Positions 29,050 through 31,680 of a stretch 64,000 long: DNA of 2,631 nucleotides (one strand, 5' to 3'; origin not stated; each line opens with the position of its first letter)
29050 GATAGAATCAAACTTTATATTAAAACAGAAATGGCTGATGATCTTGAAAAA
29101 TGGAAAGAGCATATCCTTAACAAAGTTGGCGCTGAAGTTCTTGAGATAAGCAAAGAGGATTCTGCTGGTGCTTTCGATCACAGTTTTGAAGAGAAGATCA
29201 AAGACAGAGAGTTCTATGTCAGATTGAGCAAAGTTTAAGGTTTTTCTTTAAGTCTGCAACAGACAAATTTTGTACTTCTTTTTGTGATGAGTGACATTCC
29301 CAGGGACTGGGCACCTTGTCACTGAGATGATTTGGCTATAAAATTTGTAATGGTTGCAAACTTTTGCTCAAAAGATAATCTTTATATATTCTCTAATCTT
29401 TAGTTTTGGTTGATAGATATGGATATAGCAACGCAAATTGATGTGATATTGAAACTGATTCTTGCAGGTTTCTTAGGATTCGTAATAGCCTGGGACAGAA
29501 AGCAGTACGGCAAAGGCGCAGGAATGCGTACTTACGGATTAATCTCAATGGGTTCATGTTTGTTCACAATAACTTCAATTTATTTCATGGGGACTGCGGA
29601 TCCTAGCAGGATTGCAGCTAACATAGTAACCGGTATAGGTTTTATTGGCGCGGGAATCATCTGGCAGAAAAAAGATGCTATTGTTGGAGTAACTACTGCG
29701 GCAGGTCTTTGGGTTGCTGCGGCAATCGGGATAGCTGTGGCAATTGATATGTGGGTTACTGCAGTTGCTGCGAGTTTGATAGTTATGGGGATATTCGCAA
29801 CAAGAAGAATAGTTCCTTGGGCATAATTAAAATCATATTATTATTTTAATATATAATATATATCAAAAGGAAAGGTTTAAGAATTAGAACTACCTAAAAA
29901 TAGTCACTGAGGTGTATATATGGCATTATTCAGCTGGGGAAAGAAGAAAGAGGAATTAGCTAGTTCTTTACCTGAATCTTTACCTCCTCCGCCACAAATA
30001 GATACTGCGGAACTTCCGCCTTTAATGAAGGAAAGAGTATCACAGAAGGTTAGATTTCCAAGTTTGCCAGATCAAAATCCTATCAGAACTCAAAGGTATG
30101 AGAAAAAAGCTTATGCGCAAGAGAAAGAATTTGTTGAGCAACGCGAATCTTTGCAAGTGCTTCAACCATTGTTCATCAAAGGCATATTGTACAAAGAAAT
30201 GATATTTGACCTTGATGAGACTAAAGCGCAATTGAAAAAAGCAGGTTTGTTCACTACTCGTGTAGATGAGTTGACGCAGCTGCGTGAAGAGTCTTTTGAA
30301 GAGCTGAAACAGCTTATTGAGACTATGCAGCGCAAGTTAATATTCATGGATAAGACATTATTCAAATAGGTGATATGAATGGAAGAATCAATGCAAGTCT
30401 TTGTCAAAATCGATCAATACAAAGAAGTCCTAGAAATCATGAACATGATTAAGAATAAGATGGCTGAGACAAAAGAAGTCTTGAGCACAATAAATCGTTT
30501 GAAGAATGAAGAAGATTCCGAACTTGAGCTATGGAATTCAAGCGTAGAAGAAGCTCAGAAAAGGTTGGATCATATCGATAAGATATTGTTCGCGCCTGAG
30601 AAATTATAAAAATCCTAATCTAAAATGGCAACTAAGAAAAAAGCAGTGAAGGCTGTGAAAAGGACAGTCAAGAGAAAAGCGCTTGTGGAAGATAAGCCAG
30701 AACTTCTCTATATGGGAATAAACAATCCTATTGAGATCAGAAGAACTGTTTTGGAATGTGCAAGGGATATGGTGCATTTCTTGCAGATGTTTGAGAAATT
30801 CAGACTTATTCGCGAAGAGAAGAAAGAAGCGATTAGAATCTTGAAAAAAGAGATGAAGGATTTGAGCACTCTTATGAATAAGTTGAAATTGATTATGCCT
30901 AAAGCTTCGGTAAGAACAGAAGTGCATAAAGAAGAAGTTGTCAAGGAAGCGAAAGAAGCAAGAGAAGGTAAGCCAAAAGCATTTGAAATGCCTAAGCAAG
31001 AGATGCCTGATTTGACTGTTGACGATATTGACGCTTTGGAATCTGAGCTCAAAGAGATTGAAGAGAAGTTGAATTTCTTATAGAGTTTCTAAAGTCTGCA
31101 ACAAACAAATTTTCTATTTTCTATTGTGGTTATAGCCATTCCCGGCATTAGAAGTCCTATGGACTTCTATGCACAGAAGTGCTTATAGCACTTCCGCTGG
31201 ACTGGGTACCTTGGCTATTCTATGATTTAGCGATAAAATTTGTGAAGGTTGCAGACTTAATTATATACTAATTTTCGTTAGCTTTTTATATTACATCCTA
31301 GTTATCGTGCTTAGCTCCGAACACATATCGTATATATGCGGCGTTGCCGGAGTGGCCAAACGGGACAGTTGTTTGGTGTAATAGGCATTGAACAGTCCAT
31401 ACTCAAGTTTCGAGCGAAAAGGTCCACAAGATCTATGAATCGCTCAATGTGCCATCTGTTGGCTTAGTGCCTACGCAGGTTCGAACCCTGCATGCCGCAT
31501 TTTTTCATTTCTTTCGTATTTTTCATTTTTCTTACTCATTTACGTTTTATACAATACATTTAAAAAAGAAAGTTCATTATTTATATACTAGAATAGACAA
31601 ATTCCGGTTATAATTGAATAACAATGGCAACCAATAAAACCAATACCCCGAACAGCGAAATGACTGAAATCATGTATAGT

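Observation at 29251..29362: A three-copy structured element with stem covariation, always just 3' of a gene: candidate new ncRNA / 3'-UTR family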

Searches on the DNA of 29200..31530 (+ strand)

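Call 13: search_rna_families(source=window, start=29200, end=31300, threshold=evalue, max_evalue=10)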
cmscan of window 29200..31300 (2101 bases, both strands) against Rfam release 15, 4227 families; matches with E-value up to 10: 6.
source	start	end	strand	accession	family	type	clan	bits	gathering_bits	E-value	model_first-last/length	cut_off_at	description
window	29212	29279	+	RF00322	SNORA31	Gene; snRNA; snoRNA; HACA-box;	-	20.8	40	0.86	1-130/130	no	Small nucleolar RNA SNORA31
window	30915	30995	+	RF02183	ST7-OT3_1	Gene; lncRNA;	-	18.9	50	5.2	1-79/79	no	ST7 overlapping transcript 3 conserved region 1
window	30390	30472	+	RF01622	ceN22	Gene; snRNA; snoRNA; CD-box;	-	18.4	45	2.5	1-76/76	no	Nematode snoRNA ceN22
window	29308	29436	+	RF01295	SCARNA7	Gene; snRNA; snoRNA; scaRNA;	-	17.6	65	0.14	1-330/330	no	Small Cajal body-specific RNA 7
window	31013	31071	+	RF00283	SCARNA18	Gene; snRNA; snoRNA; scaRNA;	-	16.1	40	4.1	1-83/83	no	small Cajal body-specific RNA 18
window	30860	30948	-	RF01506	Afu_294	Gene; snRNA; snoRNA; CD-box;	-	15.8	43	5.9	1-83/83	no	A. fumigatus snoRNA Afu_294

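Call 51: build_rna_model(alignment_id=A7, structure=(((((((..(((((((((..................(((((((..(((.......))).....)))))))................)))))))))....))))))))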
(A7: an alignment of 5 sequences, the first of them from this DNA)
Model R1 built from alignment A7 (5 sequences, 106 columns); structure: as given.
model positions 106; base pairs 26; branch points 0; effective number of sequences 1.35; information 0.591 bits per position. Calibrated on 0.2 Mb of random sequence (short: E-values are rough).
structure used (alignment columns):
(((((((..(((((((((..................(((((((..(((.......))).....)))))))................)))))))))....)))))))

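Call 52: search_with_rna_model(model_id=R1, source=window, filters=off, max_evalue=10)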
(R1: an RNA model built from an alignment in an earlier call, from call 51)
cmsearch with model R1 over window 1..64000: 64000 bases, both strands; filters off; matches with E-value up to 10: 18.
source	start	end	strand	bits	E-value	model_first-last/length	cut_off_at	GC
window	50486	50591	+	124.4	5e-24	1-106/106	no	0.4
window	29254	29359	+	116.7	2.3e-22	1-106/106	no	0.4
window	31113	31235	+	43.9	8.6e-07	18-87/106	no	0.42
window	50486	50591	-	18.9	0.19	1-106/106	no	0.4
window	29254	29359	-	17.9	0.32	1-106/106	no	0.4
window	13177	13218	-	17.8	0.34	1-106/106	no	0.52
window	40047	40133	+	16.2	0.74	1-106/106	no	0.34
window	40542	40657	+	16.2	0.75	1-106/106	no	0.31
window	25623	25679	+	14.8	1.5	1-106/106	no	0.39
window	62419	62508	+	13.2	3.2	1-106/106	no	0.31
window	62973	63063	+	12.8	4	1-106/106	no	0.36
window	63563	63633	+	12.3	5.2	14-91/106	no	0.28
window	36406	36446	+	12.2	5.4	1-106/106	no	0.39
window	59215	59289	+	11.5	7.5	1-106/106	no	0.27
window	59750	59779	+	11.4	7.8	1-106/106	no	0.33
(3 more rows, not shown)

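Call 53: search_with_rna_model(model_id=R1, sources=[L016, L019, L021, L022, L023, L024, L025, L026, L027, L028, L029, L030, L004, L012], max_evalue=10)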
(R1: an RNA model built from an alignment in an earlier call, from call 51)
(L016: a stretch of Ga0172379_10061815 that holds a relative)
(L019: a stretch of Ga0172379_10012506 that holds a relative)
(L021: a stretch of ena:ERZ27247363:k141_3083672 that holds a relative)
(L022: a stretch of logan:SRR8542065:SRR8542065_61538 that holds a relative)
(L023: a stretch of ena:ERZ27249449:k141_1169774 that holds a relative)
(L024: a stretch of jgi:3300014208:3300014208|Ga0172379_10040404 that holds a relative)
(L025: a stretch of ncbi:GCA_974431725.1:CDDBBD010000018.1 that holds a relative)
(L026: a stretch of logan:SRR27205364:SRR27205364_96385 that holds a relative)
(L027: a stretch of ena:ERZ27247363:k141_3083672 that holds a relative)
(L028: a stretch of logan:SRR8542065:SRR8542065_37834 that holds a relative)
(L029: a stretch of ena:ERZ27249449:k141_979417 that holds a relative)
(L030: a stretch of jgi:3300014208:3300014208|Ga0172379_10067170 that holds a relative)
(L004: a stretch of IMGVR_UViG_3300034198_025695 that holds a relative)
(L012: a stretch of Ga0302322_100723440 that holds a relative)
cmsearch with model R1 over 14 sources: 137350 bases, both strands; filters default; matches with E-value up to 10: 14.
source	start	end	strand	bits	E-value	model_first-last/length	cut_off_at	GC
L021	11139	11244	+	124.5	1.1e-23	1-106/106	no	0.4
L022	8610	8715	+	124.5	1.1e-23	1-106/106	no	0.4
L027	9836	9941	+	116.7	4.9e-22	1-106/106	no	0.4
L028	9836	9941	+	116.7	4.9e-22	1-106/106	no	0.4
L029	861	966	+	116.7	4.9e-22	1-106/106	no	0.4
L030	851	956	+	116.7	4.9e-22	1-106/106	no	0.4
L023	6564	6667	+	106.1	9.3e-20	1-106/106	no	0.39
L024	2904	3007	+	106.1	9.3e-20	1-106/106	no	0.39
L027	11678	11836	+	102.1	6.7e-19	1-106/106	no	0.4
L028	11678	11836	+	102.1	6.7e-19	1-106/106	no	0.4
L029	2703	2861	+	102.1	6.7e-19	1-106/106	no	0.4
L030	2693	2851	+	102.1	6.7e-19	1-106/106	no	0.4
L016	321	481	-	90.5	2e-16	1-106/106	no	0.41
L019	2084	2191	+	49.8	1e-07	1-106/106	no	0.45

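Call 61: search_with_rna_model(model_id=R1, sources=[window, L016, L019, L024], max_evalue=0.0001, make_alignment=true, show_alignments=6)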
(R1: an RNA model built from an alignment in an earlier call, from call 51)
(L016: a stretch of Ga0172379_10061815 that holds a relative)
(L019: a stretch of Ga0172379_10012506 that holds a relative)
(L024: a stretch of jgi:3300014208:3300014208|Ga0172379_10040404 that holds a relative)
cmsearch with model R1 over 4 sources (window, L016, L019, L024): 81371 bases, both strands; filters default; matches with E-value up to 0.0001: 6.
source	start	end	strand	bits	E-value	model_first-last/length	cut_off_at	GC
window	50486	50591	+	124.5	6.4e-24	1-106/106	no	0.4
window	29254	29359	+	116.7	2.9e-22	1-106/106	no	0.4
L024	2904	3007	+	106.1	5.5e-20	1-106/106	no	0.39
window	31096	31254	+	102.1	4e-19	1-106/106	no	0.4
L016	321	481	-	90.5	1.2e-16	1-106/106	no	0.41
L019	2084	2191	+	49.8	6e-08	1-106/106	no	0.45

Alignment A8: 6 matches aligned to the model, 174 columns, each read 5' to 3' on its own strand. Consensus structure (alignment columns), stored with it:
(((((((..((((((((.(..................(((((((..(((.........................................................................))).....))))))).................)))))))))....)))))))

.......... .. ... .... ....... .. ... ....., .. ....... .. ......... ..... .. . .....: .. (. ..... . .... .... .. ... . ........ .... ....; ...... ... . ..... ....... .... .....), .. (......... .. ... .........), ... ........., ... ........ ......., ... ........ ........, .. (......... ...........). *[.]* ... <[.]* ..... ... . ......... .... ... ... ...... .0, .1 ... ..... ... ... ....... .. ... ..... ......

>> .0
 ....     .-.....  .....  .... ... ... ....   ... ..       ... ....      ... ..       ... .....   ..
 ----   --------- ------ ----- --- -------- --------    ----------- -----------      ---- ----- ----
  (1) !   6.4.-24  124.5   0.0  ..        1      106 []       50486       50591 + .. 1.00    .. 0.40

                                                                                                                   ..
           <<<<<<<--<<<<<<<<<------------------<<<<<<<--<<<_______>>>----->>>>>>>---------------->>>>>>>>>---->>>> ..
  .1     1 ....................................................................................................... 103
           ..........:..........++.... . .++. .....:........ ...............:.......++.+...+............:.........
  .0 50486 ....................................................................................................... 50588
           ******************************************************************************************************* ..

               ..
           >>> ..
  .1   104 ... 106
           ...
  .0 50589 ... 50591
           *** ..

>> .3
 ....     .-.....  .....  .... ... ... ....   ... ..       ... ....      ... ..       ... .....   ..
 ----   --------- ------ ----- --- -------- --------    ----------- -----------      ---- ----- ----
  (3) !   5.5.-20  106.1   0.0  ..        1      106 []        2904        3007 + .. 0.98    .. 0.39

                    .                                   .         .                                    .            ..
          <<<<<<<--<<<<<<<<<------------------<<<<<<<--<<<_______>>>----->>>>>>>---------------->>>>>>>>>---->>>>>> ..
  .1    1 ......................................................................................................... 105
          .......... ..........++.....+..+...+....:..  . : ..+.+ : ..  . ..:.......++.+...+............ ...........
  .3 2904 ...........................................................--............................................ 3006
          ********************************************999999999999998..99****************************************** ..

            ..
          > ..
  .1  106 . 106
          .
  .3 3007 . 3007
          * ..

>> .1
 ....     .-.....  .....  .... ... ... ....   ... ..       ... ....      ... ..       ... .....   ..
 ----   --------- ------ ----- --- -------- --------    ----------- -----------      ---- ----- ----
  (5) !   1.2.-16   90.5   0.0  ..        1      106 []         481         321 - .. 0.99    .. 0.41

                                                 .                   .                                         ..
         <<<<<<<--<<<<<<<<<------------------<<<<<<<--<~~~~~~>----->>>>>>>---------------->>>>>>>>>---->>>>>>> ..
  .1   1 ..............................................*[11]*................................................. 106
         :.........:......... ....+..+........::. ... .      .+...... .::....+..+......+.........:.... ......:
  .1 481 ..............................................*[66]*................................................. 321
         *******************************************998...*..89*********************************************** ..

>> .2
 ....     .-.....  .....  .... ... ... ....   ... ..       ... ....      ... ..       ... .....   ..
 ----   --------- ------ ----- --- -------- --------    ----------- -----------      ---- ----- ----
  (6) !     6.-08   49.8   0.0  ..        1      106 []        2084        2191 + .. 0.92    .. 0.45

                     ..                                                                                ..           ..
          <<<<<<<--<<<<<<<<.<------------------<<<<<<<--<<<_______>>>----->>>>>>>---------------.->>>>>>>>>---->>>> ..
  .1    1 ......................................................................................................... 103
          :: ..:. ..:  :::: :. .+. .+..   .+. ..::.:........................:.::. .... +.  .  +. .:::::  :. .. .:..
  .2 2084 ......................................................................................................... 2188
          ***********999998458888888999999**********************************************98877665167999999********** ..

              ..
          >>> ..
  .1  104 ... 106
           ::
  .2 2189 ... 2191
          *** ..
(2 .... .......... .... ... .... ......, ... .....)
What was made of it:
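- L019 keeps the loop and stem 3 but has different sequence in stems 1 and 2 (call 61).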

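Call 67: search_with_rna_model(model_id=R1, sources=[L031, L032, L033], max_evalue=1)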
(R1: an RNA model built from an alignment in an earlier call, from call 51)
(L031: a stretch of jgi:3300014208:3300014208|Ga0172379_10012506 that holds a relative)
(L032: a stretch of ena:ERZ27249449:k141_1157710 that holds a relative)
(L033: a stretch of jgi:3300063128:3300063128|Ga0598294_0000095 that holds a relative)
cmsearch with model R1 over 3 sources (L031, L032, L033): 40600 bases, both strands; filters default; matches with E-value up to 1: 2.
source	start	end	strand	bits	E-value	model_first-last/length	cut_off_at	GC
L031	2084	2191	+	49.8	3e-08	1-106/106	no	0.45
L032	2308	2415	+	49.8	3e-08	1-106/106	no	0.45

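Call 78: search_with_rna_model(model_id=R1, sources=[L034, L035], max_evalue=1)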
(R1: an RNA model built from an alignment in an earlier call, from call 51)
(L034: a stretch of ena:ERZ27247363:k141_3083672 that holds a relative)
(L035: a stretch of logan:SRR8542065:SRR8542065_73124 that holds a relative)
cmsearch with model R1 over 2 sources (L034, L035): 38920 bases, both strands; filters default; matches with E-value up to 1: 0.
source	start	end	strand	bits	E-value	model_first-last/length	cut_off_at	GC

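Call 86: search_with_rna_model(model_id=R1, sources=[L037, L038, L025, L033], max_evalue=5)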
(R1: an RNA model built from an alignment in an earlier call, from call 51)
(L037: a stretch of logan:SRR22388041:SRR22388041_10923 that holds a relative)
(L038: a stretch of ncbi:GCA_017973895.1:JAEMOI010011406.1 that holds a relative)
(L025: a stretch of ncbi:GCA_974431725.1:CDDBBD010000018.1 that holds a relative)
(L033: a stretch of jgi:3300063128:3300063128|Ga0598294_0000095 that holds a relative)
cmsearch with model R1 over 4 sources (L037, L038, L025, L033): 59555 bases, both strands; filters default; matches with E-value up to 5: 1.
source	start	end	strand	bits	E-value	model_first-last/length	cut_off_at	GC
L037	7086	7170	-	13.1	3.1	1-106/106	no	0.24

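Call 88: search_rna_families(source=window, start=31300, end=31530, threshold=evalue, max_evalue=1, show_alignments=1)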
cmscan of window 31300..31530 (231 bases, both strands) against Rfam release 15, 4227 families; matches with E-value up to 1: 0.
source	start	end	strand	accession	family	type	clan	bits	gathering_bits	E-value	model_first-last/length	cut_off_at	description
